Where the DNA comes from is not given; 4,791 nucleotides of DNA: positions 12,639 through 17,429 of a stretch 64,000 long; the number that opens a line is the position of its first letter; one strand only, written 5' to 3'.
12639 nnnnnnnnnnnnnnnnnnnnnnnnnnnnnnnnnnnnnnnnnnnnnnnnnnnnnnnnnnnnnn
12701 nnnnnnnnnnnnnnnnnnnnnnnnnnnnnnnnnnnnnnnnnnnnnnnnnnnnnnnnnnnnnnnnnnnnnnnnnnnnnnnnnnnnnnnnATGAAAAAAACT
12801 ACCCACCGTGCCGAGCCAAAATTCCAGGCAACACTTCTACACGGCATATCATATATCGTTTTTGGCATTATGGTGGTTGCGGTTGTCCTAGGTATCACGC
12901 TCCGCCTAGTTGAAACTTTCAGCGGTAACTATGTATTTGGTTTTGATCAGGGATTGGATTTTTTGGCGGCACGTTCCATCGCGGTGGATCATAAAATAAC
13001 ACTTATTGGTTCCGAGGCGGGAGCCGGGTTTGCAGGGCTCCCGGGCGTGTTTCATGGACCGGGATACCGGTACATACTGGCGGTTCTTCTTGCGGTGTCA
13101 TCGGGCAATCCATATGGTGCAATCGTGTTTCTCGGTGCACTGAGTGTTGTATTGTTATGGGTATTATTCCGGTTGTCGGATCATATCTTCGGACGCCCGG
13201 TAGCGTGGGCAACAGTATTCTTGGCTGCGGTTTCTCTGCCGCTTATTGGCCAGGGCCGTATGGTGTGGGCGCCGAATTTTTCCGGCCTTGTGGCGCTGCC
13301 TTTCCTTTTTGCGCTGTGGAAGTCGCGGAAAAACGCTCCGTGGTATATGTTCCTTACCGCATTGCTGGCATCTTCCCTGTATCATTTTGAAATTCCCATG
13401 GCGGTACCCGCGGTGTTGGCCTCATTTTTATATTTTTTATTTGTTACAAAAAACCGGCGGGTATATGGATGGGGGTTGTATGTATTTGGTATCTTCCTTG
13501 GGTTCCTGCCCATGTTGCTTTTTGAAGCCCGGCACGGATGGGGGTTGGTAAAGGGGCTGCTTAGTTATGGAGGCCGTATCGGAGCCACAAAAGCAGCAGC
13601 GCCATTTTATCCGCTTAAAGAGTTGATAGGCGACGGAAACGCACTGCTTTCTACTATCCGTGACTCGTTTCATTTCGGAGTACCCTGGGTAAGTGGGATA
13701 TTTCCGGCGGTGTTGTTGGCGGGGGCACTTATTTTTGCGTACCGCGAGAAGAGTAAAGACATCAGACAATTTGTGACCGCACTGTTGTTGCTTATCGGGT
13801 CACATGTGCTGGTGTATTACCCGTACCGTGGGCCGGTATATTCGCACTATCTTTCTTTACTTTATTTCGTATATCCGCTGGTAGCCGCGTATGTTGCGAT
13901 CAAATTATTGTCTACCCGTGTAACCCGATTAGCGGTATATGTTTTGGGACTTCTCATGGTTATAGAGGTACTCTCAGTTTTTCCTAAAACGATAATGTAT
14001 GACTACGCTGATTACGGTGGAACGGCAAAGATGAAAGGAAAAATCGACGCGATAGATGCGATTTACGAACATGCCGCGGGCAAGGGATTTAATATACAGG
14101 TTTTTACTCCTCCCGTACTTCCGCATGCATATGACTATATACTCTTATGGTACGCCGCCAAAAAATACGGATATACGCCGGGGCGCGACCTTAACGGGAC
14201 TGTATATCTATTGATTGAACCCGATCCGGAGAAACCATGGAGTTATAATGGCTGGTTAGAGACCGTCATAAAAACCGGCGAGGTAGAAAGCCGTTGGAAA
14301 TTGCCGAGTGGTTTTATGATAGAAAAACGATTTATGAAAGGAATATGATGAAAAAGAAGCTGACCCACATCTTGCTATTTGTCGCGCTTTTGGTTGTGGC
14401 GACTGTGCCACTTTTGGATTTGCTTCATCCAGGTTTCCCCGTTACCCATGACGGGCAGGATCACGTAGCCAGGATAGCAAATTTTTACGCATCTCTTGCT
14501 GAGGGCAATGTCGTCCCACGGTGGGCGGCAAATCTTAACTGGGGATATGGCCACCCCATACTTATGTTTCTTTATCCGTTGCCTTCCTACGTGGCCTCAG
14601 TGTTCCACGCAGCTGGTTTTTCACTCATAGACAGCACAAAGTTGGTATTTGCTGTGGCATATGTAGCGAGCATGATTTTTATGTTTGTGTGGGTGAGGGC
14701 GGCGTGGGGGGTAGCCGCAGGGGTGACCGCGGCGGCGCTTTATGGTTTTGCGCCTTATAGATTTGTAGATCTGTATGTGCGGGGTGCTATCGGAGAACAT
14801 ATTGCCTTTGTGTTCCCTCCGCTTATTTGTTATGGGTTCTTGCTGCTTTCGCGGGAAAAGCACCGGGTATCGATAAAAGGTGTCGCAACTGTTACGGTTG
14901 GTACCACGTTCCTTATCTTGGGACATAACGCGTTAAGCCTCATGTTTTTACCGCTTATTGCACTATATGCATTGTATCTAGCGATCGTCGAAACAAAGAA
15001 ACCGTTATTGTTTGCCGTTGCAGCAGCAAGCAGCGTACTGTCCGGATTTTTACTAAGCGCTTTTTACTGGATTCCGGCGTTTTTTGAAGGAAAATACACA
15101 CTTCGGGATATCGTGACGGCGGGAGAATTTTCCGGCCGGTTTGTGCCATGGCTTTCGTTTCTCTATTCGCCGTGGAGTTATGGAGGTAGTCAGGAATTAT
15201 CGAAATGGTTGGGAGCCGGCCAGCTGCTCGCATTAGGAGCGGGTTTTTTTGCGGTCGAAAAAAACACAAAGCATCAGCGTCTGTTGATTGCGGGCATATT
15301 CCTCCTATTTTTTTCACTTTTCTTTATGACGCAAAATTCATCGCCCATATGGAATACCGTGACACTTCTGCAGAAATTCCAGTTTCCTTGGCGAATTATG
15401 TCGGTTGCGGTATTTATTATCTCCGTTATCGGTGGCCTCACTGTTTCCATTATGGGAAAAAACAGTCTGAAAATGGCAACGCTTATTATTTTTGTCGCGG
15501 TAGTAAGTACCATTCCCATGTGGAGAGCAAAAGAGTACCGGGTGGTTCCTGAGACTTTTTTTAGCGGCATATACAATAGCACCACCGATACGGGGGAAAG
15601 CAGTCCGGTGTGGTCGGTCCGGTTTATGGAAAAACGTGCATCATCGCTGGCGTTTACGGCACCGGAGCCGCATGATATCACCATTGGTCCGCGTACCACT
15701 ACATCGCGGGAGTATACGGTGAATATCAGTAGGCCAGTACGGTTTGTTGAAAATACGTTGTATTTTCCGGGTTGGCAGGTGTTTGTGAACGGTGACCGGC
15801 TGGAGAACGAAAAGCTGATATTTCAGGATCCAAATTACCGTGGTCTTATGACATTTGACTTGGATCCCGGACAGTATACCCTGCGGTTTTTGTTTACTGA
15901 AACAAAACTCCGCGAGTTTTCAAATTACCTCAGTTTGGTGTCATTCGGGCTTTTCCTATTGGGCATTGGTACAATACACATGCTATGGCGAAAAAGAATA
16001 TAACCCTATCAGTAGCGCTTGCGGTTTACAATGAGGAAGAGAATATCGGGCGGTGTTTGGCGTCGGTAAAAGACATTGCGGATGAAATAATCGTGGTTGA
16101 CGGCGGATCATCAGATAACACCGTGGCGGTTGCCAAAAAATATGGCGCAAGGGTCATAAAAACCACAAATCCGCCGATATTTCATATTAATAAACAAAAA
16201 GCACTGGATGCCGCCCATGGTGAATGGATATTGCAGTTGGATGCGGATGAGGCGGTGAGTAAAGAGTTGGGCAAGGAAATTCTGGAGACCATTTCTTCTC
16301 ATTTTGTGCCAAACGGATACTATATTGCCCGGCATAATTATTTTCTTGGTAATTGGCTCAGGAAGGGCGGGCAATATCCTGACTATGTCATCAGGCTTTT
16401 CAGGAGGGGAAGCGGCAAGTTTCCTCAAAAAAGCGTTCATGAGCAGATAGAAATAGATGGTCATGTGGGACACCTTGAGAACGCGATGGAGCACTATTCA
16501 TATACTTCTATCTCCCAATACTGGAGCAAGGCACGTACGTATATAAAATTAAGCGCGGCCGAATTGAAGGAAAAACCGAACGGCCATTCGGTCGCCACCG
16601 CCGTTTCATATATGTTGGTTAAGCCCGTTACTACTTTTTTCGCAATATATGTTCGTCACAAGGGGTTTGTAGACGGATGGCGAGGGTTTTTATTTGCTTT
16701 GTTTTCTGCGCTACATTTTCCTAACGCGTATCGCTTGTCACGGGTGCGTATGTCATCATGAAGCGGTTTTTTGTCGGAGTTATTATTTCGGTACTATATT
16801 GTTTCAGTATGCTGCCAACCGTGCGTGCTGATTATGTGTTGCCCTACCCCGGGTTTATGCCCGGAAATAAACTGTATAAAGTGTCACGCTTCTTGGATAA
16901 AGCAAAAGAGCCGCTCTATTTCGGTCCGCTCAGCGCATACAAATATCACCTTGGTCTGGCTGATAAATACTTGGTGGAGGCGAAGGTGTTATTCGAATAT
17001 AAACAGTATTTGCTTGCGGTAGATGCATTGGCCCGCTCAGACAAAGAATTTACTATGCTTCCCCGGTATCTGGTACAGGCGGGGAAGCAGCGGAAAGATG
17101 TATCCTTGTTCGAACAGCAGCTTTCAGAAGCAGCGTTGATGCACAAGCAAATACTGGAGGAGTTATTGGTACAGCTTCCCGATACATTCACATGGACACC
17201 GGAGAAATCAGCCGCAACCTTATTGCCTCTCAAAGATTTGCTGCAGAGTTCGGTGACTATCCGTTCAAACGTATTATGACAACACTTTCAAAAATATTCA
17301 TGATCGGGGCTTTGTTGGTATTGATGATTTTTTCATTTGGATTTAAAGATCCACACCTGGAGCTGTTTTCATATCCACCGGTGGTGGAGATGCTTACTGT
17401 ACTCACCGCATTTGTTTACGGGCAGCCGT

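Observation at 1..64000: Supercluster of stacked three-component (GT2 synthase + flippase + GT-C transferase) extracytoplasmic glycosylation modules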

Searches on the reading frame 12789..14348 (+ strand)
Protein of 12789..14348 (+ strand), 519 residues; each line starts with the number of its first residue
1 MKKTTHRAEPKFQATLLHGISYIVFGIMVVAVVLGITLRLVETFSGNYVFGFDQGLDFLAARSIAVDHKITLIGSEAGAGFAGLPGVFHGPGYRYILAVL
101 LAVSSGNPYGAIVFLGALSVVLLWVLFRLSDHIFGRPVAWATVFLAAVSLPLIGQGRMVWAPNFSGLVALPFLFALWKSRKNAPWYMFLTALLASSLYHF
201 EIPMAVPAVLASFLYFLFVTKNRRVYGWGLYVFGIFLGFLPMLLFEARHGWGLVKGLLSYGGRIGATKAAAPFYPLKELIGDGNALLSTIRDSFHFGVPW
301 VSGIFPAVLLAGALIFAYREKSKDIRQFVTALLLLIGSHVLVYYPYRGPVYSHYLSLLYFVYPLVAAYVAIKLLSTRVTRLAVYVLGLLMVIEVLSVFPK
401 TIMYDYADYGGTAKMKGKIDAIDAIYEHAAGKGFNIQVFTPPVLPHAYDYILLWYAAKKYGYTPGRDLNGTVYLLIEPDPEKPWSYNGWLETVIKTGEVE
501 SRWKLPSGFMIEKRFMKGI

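Call 6: search_protein_families(library=pfam, proteins=[window:12789-14348:+], max_evalue=0.01)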
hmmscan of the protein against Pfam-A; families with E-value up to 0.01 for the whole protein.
window:12789-14348:+ (519 aa): 0 families

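Call 20: search_protein_families(library=pfam, proteins=[window:12789-14348:+], max_evalue=10)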
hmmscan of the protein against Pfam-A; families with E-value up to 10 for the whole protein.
window:12789-14348:+ (519 aa): 2 families
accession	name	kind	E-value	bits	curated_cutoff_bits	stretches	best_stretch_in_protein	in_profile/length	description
PF24267.1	HVO_1552_C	-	4.5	8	27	1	102-126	68-92/98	HVO_1552, C-terminal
PF20087.4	DUF6479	-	7.5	7.5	25.4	1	4-35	5-36/120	Family of unknown function (DUF6479)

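Call 71: search_protein_representatives(protein=window:12789-14348:+)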
Query: 519 residues. Proteins with E-value up to 0.001 (for the whole library): 1475; up to 1e-10: 513; up to 1e-30: 94. The best 150 are listed.
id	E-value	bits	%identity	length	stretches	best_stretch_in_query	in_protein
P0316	1.4e-217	740.2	65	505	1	27-517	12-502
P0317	3.2e-107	376.0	60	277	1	242-516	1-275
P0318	4.1e-103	362.4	41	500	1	22-516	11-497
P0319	3.9e-100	352.6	41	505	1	22-514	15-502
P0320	5.9e-94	332.2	40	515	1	26-516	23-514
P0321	8.9e-86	305.2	36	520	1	27-516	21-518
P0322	1.7e-84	301.0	39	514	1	12-514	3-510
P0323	2.6e-84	300.4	37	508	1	26-515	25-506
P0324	5.0e-83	296.1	35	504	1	26-515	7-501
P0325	3.7e-80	286.7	35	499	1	28-515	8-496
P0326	1.5e-78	281.4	38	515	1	31-516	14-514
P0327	2.3e-76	274.1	38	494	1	28-515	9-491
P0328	3.8e-76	273.5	35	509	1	20-515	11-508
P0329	7.3e-75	269.2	37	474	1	29-515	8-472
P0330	1.1e-74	268.6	36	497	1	25-517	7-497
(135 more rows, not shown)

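Call 73: search_protein_families(library=pfam, alignment_id=A7, max_evalue=0.1)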
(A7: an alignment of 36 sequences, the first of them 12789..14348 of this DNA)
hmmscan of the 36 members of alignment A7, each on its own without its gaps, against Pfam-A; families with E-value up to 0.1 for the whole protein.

A. member 1, window:12789-14348:+ (519 aa): 0 families

B. families by the number of members that match (of 36 scanned): 9 families
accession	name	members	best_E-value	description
PF13231.12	PMT_2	22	7.5e-09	Dolichyl-phosphate-mannose-protein mannosyltransferase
PF17247.7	DUF5316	1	0.0022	Family of unknown function (DUF5316)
PF07695.17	7TMR-DISM_7TM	1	0.0086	7TM diverse intracellular signalling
PF24661.1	DUF7649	1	0.028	Domain of unknown function (DUF7649)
PF06084.16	Cytomega_TRL10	1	0.048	Cytomegalovirus TRL10 protein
PF07301.16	DUF1453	1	0.05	CcdC protein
PF02009.21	RIFIN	1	0.066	Rifin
PF24052.1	Phage_lipoprotein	1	0.068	Phage lipoprotein family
PF10998.14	DUF2838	1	0.077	Protein of unknown function (DUF2838)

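Call 89: find_encoding_contigs(protein=P0316, flank=10000, max_places=2)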
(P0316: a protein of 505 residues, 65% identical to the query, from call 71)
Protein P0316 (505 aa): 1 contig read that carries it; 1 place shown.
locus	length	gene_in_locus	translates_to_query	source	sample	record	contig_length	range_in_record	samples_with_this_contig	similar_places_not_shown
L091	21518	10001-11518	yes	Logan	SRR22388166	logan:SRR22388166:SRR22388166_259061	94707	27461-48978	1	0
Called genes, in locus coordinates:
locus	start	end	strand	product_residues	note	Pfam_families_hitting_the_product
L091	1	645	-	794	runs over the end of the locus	PF09586:YfhO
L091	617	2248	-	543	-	-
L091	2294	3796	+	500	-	PF13231:PMT_2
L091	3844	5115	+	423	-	-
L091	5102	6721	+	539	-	PF02366:PMT, PF13231:PMT_2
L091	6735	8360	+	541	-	PF13231:PMT_2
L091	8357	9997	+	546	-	-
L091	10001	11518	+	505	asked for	-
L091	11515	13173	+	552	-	-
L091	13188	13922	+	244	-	PF00535:Glycos_transf_2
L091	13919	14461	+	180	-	-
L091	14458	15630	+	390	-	PF26314:MptA_B_family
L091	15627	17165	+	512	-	-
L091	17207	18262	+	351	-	PF13579:Glyco_trans_4_4 (faint), PF13439:Glyco_transf_4 (weak), PF20706:GT4-conflict, PF00534:Glycos_transf_1, PF13692:Glyco_trans_1_4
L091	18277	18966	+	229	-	PF00535:Glycos_transf_2, PF10111:Glyco_tranf_2_2 (weak), PF13641:Glyco_tranf_2_3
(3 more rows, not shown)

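Call 91: find_encoding_contigs(protein=P0318, flank=10000, max_places=2)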
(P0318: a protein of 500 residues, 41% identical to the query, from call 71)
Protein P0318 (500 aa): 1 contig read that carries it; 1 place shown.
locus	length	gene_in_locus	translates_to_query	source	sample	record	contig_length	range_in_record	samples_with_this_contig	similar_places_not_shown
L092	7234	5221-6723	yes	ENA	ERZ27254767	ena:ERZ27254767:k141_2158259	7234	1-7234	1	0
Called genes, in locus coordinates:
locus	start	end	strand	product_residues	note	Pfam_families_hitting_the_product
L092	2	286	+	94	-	?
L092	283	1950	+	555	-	PF02366:PMT, PF13231:PMT_2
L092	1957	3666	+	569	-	PF13231:PMT_2 (weak)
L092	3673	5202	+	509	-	PF13231:PMT_2 (weak)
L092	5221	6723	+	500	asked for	-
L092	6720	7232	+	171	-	?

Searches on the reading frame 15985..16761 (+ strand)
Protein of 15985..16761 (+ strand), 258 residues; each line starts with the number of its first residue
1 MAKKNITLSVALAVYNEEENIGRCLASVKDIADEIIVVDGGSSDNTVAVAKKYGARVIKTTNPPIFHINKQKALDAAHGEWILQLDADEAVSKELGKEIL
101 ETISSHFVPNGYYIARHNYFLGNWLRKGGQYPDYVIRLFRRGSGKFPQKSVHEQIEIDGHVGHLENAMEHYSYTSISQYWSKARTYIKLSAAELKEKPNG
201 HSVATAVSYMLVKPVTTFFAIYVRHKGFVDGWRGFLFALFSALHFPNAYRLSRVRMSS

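Call 5: search_protein_families(library=pfam, proteins=[window:15985-16761:+], max_evalue=0.01)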
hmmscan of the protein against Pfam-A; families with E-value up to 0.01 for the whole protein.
window:15985-16761:+ (258 aa): 2 families
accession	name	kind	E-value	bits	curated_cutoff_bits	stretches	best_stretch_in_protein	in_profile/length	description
PF00535.33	Glycos_transf_2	-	8.8e-22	78.3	23.3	1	9-106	1-106/168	Glycosyl transferase family 2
PF13704.12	Glyco_tranf_2_4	-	2.5e-06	28.3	27.5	1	16-91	2-84/98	Glycosyl transferase family 2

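Call 12: search_protein_families(library=ncbifam, proteins=[window:15985-16761:+], max_evalue=0.001)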
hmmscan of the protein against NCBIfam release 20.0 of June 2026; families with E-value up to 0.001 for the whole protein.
window:15985-16761:+ (258 aa): 13 families
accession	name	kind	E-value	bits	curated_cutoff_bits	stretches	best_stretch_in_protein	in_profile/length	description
TIGR04283.1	glyco_like_mftF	equivalog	2.1e-14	53.6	182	1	8-106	1-100/221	TIGR04283 family arsenosugar biosynthesis glycosyltransferase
TIGR04195.1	S_glycosyl_SunS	equivalog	1.7e-12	46.9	350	1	7-94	58-146/421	SunS family peptide S-glycosyltransferase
NF010496.0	PRK13915.1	equivalog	1.1e-10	41.1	262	1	2-62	27-93/307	glucosyl-3-phosphoglycerate synthase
NF007482.0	PRK10073.1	equivalog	4.7e-10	39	423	1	2-101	2-108/334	glycosyltransferase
NF041391.1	DPhHxTase_Halo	equivalog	2.1e-09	36.7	375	1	14-103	3-93/213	dolichyl-phosphate hexose transferase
TIGR04182.1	glyco_TIGR04182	equivalog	2e-08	34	325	1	10-104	4-98/293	S-layer glycoprotein N-glycosyltransferase AglJ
NF058614.1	PPMAGASynPpgS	equivalog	1.9e-06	27.5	370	1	12-59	6-53/226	polyprenyl-phospho-N-acetylgalactosaminyl synthase PpgS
NF041875.1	EPS_EpsD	equivalog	1.4e-05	24.7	370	1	8-96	1-97/325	exopolysaccharide biosynthesis glycosyltransferase EpsD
NF038302.1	EPS_HpsE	equivalog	1.6e-05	24.1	300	1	7-93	2-101/307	hormogonium polysaccharide biosynthesis glycosyltransferase HpsE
TIGR03965.1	mycofact_glyco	equivalog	4.8e-05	22.4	280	0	7-88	75-164/467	mycofactocin biosynthesis glycosyltransferase MftF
NF047683.1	TeichurnBiosyTuaG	equivalog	0.00011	21.9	400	1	1-95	1-103/252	teichuronic acid biosynthesis protein TuaG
NF050050.1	ProtGlycPglI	equivalog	0.00016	21.2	500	1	7-103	3-108/306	GalNAc(5)-diNAcBac-PP-undecaprenol beta-1,3-glucosyltransferase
TIGR03937.1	PgaC_IcaA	equivalog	0.00024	20.2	422.3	1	6-94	45-141/407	poly-beta-1,6-N-acetyl-D-glucosamine synthase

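Call 50: search_solved_structures(query=window:15985-16761:+, max_evalue=0.001)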
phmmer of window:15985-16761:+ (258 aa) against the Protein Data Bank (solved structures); distinct sequences matched with E-value up to 0.001: 11.
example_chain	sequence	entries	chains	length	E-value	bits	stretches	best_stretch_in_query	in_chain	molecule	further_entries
22ao_A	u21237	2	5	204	1.5e-15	60.7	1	8-197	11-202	GmaR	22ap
7msp_A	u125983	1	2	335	1e-09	41.6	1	7-99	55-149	SPbeta prophage-derived glycosyltransferase SunS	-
7msn_A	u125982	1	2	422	1.5e-09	41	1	7-99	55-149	SPbeta prophage-derived glycosyltransferase SunS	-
7msk_A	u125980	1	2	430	3.1e-07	33.5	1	9-90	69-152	Glyco_trans_2-like domain-containing protein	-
6p61_A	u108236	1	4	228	1.9e-06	30.9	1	3-110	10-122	Glycosyltransferase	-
9omh_A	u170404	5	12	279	1.4e-05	28.1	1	8-93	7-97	Glycosyltransferase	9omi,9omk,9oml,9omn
9omm_A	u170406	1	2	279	1.4e-05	28.1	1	8-93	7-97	Glycosyltransferase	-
9omj_A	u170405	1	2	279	1.6e-05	27.9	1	8-93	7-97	Glycosyltransferase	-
7pdo_A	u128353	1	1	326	5.6e-05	26.1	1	2-59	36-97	Glucosyl-3-phosphoglycerate synthase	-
7p5l_A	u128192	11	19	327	5.6e-05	26.1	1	2-59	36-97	Glucosyl-3-phosphoglycerate synthase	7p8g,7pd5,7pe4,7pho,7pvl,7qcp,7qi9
3ckj_A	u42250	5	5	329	0.00018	24.4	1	2-61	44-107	Putative uncharacterized protein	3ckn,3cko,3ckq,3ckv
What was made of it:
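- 15985..16761 (+): g10: cytoplasmic GT2, GmaR/SunS-like; not a polyprenyl-P-sugar synthase. PDB best match is GmaR, E 1.5e-15 over residues 8-197, then SunS (call 50).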

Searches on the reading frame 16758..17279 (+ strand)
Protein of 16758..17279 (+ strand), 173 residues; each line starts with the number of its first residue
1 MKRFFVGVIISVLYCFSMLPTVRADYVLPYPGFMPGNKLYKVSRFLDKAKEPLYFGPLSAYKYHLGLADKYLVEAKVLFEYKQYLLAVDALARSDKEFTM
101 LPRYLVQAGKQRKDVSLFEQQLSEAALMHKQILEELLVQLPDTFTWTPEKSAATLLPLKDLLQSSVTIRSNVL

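Call 5: search_protein_families(library=pfam, proteins=[window:16758-17279:+], max_evalue=0.01)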
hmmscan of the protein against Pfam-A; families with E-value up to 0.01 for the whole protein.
window:16758-17279:+ (173 aa): 1 family
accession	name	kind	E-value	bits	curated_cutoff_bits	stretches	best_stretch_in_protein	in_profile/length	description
PF18915.5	DUF5667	-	3.9e-07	30.8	27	1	33-142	2-98/99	Domain of unknown function (DUF5667)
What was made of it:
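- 16758..17279 (+): g11: DUF5667 membrane-anchored protein. Pfam DUF5667 30.8 bits (call 5).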

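Call 96: search_protein_families(library=ncbifam, proteins=[window:16758-17279:+], max_evalue=1e-10)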
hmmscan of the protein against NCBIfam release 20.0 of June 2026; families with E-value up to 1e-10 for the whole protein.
window:16758-17279:+ (173 aa): 0 families
